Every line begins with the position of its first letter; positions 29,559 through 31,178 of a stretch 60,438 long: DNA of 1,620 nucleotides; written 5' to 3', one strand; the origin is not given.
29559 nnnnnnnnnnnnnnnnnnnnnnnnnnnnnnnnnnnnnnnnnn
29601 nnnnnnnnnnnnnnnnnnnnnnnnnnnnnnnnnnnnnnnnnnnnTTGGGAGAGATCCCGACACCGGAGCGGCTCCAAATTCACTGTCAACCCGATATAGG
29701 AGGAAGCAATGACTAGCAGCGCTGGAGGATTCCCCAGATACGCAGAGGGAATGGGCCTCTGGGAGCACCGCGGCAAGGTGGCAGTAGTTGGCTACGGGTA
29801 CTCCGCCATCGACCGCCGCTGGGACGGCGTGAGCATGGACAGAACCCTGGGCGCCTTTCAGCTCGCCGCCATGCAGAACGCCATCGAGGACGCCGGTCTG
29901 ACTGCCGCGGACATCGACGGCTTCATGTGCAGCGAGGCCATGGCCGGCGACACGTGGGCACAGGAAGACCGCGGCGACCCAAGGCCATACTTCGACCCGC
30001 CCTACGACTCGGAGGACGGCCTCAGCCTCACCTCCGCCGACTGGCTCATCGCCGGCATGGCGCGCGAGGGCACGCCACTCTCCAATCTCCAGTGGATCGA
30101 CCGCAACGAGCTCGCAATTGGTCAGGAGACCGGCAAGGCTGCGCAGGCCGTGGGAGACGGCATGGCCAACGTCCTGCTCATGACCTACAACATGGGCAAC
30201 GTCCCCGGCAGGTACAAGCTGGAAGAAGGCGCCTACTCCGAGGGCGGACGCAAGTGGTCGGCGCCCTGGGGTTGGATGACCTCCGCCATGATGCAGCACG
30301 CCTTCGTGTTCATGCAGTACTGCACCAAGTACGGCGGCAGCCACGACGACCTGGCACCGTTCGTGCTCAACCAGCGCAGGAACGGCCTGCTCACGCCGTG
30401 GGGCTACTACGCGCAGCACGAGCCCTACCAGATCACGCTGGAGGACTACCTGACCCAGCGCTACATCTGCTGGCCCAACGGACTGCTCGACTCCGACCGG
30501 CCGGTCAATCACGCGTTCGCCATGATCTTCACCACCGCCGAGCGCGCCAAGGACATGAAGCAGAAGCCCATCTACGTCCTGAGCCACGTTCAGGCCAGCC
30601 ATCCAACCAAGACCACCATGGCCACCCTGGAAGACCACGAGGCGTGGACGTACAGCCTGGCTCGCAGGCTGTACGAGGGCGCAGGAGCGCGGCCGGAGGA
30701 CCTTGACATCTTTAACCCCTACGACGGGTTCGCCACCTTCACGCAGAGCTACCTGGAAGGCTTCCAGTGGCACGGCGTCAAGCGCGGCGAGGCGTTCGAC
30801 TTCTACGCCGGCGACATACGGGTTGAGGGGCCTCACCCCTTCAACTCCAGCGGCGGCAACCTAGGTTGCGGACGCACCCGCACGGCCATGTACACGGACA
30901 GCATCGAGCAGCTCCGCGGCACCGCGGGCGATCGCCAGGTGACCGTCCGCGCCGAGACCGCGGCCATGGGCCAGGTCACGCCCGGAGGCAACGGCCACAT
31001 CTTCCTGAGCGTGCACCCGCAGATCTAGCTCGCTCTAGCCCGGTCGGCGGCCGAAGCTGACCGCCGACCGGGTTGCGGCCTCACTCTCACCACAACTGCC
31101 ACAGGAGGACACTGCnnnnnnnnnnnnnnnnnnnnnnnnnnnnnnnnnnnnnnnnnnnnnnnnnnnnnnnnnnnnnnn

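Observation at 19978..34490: Candidate new catabolic system: three half-active fused CoA-transferases with transporter, DUF35/thiolase-fold and HAD modules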

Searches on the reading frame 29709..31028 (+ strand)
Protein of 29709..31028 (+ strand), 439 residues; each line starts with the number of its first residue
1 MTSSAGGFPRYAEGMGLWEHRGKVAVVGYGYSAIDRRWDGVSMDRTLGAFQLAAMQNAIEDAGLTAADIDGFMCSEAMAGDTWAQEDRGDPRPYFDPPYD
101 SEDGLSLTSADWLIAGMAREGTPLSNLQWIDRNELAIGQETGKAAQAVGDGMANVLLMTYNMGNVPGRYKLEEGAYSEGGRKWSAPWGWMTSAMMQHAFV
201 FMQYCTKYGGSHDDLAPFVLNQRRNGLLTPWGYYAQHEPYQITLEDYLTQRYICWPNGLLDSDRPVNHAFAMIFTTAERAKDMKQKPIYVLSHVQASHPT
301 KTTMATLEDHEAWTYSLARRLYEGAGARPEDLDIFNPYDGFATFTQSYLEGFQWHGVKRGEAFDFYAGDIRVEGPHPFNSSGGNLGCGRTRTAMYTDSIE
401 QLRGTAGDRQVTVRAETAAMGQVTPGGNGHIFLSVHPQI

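Call 3: search_protein_families(library=pfam, proteins=[window:29709-31028:+], max_evalue=0.01)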
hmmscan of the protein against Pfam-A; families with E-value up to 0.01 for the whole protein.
window:29709-31028:+ (439 aa): 2 families
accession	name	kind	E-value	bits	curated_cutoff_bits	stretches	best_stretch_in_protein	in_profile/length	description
PF22691.2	Thiolase_C_1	-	1.8e-15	57.4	28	1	298-413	6-121/144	Thiolase C-terminal domain-like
PF02803.24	Thiolase_C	-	0.0014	18.7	27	0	45-82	18-55/123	Thiolase, C-terminal domain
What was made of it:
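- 29709..31028 (+): ThlL: a thiolase-superfamily protein of the SCP-x/Ltp2 type (439 aa). It has an invariant Y338-D-G-F motif, invariant R389/R391, and a roughly 55-aa family-specific N-terminal insertion (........, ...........). Probably an aldol-lyase. PF22691 (call 3).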

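Call 14: search_protein_families(library=ncbifam, proteins=[window:29709-31028:+], max_evalue=0.001)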
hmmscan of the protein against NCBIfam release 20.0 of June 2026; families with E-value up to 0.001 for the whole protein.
window:29709-31028:+ (439 aa): 16 families
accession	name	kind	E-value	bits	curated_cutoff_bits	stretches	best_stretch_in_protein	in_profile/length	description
NF005892.0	PRK07855.1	subfamily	1.5e-35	122.8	469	1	143-418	92-374/390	lipid-transfer protein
NF004720.0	PRK06064.1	subfamily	2.7e-30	105.4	420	2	143-431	94-379/389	thiolase domain-containing protein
NF004811.0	PRK06158.1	subfamily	3.4e-30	105.3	421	1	143-418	94-361/384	acetyl-CoA acetyltransferase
NF053570.1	AcCoTHIOL_METTL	equivalog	2e-19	69.7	600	1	181-417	131-364/385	acetyl-CoA acetyltransferase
NF004721.0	PRK06065.1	equivalog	8.2e-19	67.7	455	1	198-417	154-373/393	thiolase domain-containing protein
NF009228.0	PRK12578.1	subfamily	1.4e-14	53.5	485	1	191-431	141-379/387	thiolase domain-containing protein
NF006180.0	PRK08313.1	subfamily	3.2e-14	52.6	514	1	197-427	144-373/389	thiolase domain-containing protein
NF004810.0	PRK06157.1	equivalog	5.6e-14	52.1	403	1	189-414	140-373/400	acetyl-CoA acetyltransferase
NF006010.0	PRK08142.1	subfamily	1.6e-13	50.2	462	1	141-425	89-371/388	thiolase domain-containing protein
NF004722.0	PRK06066.1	equivalog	1.6e-10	40.6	516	1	201-415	150-364/385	thiolase domain-containing protein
NF004715.0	PRK06059.1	equivalog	2.5e-10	39.9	424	1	206-413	156-377/399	lipid-transfer protein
NF053628.1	BnzsclthlBbsBGT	equivalog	1.5e-09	37.2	750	1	198-428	144-372/389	benzoylsuccinyl-CoA thiolase subunit BbsB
NF006102.0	PRK08256.1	subfamily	1e-07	31.4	436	1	191-413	145-370/394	lipid-transfer protein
NF005704.0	PRK07516.1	subfamily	5.2e-07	29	412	1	198-418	148-368/389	thiolase domain-containing protein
NF004936.0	PRK06289.1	equivalog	1.1e-06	27.7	375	1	322-417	286-383/405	acetyl-CoA acetyltransferase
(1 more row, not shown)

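Call 36: search_solved_structures(query=window:29709-31025:+, max_evalue=0.001, show_alignments=3)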
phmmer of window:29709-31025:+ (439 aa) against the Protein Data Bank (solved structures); distinct sequences matched with E-value up to 0.001: 6.
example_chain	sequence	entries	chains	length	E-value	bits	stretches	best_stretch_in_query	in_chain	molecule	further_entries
7yvy_A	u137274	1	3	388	2.2e-20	76.2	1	183-420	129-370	Acetyl-CoA acetyltransferase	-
4u4e_A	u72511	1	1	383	4.3e-20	75.2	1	144-408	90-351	Thiolase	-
6ok1_A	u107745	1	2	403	7.1e-18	67.9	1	143-410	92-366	Lipid-transfer protein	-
9myr_A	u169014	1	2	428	1.6e-17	66.7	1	184-412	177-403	Nonspecific lipid-transfer protein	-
7pxp_C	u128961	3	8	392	1.3e-09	40.7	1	196-428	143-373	Benzoylsuccinyl-CoA thiolase subunit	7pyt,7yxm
4yzo_A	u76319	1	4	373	2e-06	30.2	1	201-413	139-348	Putative acyl-CoA acyltransferase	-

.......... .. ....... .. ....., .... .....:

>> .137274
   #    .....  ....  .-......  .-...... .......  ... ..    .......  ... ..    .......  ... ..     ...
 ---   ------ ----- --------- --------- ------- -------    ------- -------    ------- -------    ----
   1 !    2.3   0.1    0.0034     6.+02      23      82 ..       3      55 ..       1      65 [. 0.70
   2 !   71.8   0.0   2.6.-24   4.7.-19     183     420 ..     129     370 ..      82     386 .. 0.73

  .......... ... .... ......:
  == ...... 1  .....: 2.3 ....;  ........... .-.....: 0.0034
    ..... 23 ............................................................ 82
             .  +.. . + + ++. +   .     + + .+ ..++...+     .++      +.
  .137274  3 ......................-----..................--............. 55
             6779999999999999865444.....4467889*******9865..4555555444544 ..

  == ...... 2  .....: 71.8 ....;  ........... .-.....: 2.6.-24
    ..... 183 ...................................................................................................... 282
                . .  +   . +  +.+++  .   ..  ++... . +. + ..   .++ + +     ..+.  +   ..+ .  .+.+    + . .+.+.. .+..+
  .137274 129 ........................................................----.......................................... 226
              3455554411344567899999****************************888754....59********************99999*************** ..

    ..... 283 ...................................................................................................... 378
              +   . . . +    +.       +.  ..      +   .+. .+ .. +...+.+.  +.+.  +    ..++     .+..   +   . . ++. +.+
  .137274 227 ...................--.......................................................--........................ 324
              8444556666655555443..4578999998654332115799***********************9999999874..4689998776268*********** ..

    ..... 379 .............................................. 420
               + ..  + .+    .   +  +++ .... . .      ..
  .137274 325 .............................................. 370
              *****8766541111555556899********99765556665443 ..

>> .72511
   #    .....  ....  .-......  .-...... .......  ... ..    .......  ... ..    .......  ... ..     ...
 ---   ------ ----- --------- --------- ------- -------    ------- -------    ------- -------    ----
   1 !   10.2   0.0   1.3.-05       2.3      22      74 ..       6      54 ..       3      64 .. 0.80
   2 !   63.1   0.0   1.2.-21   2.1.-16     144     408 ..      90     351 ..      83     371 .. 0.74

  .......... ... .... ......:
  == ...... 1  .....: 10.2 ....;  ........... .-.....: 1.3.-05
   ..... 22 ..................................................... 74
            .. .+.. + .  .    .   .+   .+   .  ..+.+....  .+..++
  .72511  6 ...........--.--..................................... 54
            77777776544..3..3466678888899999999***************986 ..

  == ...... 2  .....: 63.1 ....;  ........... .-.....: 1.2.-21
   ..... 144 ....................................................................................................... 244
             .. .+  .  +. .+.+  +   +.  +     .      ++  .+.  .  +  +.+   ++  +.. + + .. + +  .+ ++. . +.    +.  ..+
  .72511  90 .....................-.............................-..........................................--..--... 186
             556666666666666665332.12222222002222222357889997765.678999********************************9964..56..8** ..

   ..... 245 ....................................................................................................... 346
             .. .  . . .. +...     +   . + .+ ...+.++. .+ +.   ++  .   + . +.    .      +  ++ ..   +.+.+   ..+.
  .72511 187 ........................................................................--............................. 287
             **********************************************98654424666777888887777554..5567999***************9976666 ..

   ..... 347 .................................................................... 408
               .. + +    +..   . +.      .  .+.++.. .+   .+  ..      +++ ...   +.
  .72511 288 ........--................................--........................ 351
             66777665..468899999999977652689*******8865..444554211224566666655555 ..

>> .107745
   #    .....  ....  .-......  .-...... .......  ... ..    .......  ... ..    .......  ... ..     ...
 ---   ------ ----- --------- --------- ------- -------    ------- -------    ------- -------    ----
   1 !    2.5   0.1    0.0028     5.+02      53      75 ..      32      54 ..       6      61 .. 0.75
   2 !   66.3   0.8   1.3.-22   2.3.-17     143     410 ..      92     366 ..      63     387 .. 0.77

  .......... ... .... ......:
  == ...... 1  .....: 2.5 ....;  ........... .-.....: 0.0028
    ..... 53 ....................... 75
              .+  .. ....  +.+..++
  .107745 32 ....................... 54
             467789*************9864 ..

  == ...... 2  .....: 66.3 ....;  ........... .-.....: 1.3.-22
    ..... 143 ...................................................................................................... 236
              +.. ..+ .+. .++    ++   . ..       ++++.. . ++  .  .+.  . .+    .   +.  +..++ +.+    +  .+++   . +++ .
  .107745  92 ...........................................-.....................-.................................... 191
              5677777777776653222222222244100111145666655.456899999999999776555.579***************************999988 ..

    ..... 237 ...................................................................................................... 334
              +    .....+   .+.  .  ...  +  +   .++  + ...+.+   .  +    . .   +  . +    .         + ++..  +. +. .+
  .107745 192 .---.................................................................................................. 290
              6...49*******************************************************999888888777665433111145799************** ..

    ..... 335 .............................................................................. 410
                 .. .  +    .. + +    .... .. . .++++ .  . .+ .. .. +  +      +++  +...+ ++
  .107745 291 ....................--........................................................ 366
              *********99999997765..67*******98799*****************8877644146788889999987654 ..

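Call 50: find_related_loci(query=A2, collection=genome_contigs, flank=10000)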
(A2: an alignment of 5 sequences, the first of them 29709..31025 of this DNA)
Query A2 (439 aa) in genome_contigs; peptide patterns used: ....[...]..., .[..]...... (x = any residue, [..] = any of these).
413 stretches matched a pattern; 302 encode a relative of the query (tblastn E <= 1e-3); the best 80 are kept; 80 distinct loci.
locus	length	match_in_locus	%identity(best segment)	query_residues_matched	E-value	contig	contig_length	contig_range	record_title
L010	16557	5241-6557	99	1-439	0e+0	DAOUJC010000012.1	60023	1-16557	MAG TPA_asm: Dehalococcoidia bacterium isolate S32_241 k113_2589750, whole genome shotgun sequence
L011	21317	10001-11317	96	1-439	0e+0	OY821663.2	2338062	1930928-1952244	MAG: Dehalococcoidia bacterium isolate 04ec0ed8-798b-4585-a8de-e3c995a4e665 genome assembly, chromosome: 1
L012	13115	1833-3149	95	1-439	0e+0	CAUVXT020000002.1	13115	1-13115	MAG: Dehalococcoidia bacterium isolate 04ec0ed8-798b-4585-a8de-e3c995a4e665 genome assembly, contig: contig_2, whole gen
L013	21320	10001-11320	87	1-439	0e+0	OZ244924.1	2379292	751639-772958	MAG: Dehalococcoidia bacterium isolate e5f2f67f-80f5-4dea-8d85-3d806a77b3c6 genome assembly, chromosome: 1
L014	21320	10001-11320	87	1-439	0e+0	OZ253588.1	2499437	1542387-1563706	MAG: Dehalococcoidia bacterium isolate 31fdc4cb-e045-4297-a560-ce773dd45a62 genome assembly, chromosome: 1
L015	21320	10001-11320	87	1-439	0e+0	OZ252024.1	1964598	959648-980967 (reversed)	MAG: Dehalococcoidia bacterium isolate f4139050-05f1-4a12-a253-3081a27a263f genome assembly, chromosome: 1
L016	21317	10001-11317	91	1-439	0e+0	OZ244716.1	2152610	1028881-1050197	MAG: Dehalococcoidia bacterium isolate 5fa05855-5253-4680-9f73-9ee1ceb5e725 genome assembly, chromosome: 1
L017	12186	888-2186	75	7-437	0e+0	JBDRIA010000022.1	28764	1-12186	MAG: Chloroflexota bacterium isolate MEGAHIT-group-1.557 k141_11726912, whole genome shotgun sequence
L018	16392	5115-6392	74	10-435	0e+0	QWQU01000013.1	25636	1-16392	MAG: Chloroflexi bacterium isolate RH-chloro-G1 RH-G1-c13, whole genome shotgun sequence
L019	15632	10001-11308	72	1-437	0e+0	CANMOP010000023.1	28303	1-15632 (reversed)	MAG: Chloroflexi bacterium isolate ZH-3nov15-188 genome assembly, contig: ZH-3nov15-C1461, whole genome shotgun sequence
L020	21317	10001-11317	97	1-439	0e+0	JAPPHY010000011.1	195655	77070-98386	MAG: Chloroflexota bacterium isolate RHO1_bin_9 NODE_113_length_195655_cov_10.941350, whole genome shotgun sequence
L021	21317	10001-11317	92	1-439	0e+0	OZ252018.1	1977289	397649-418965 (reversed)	MAG: Dehalococcoidia bacterium isolate 499dd542-333f-422b-be0b-536fd8ac2dbc genome assembly, chromosome: 1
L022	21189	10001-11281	59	10-437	4e-159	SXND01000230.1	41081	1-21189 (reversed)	MAG: Proteobacteria bacterium isolate F1-120-MAGs186 F1-120__c803962, whole genome shotgun sequence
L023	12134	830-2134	57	2-437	3e-158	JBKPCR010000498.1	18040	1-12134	MAG: bacterium isolate GB_EKS_MAG_00046 GB_EKS_000000336902, whole genome shotgun sequence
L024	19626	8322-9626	57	2-437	4e-158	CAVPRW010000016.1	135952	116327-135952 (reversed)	MAG: uncultured Nitrospinota bacterium isolate MFD10007.bin.2.94 genome assembly, contig: contig_24706, whole genome sho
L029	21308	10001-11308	56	2-438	1e-156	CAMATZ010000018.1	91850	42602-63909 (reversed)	MAG: Bordetella parapertussis isolate MaH-04nov19-207 genome assembly, contig: MaH-04nov19-C338, whole genome shotgun se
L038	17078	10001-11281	57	10-437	3e-156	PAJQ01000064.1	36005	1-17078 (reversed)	MAG: Chloroflexota bacterium isolate SAT91 166328, whole genome shotgun sequence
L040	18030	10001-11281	55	10-437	6e-156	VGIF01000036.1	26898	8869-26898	MAG: Betaproteobacteria bacterium isolate K_Offshore_80m_m2_113 K_Offshore_80m_m2_113_Ga0194132_10003693, whole genome s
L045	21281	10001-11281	55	10-437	8e-155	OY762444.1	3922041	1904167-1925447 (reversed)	MAG: Dehalococcoidia bacterium isolate 1bd329a7-1418-4194-a07e-3fe2e7ca1f7c genome assembly, chromosome: 1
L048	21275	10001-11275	57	7-437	3e-154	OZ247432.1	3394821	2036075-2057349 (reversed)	MAG: Dehalococcoidia bacterium isolate 9f0a9a3c-fef9-4240-ab4a-9ab2d70ca0d2 genome assembly, chromosome: 1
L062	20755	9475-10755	56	10-437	3e-153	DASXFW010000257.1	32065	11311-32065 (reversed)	MAG TPA_asm: Acetobacteraceae bacterium isolate SMAG_U5148 k141_2604074, whole genome shotgun sequence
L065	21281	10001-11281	55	10-437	6e-153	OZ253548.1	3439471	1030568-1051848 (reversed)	MAG: Dehalococcoidia bacterium isolate 601e0476-adb4-49b6-be5a-42d8628e722d genome assembly, chromosome: 1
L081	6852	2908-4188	56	10-437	4e-152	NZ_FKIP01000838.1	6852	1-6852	Candidatus Entotheonella palauensis isolate egemina21, whole genome shotgun sequence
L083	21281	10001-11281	55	10-437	7e-152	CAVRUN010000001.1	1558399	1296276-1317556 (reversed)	MAG: uncultured Alphaproteobacteria bacterium isolate MFD02248.bin.1.118 genome assembly, contig: contig_14485, whole ge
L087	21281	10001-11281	54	10-437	1e-151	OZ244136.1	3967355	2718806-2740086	MAG: Dehalococcoidia bacterium isolate c84a8063-2fa9-408c-8fff-39311bbd64e8 genome assembly, chromosome: 1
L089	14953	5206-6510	54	2-437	2e-151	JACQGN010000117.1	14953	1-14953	MAG: Betaproteobacteria bacterium isolate NC_groundwater_1074_Ag_S2p5_64_289 S_2p5_S6_coassembly_k141_1478982, whole gen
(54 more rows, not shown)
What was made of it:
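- Relatives come from marine and sponge sources (call 50).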
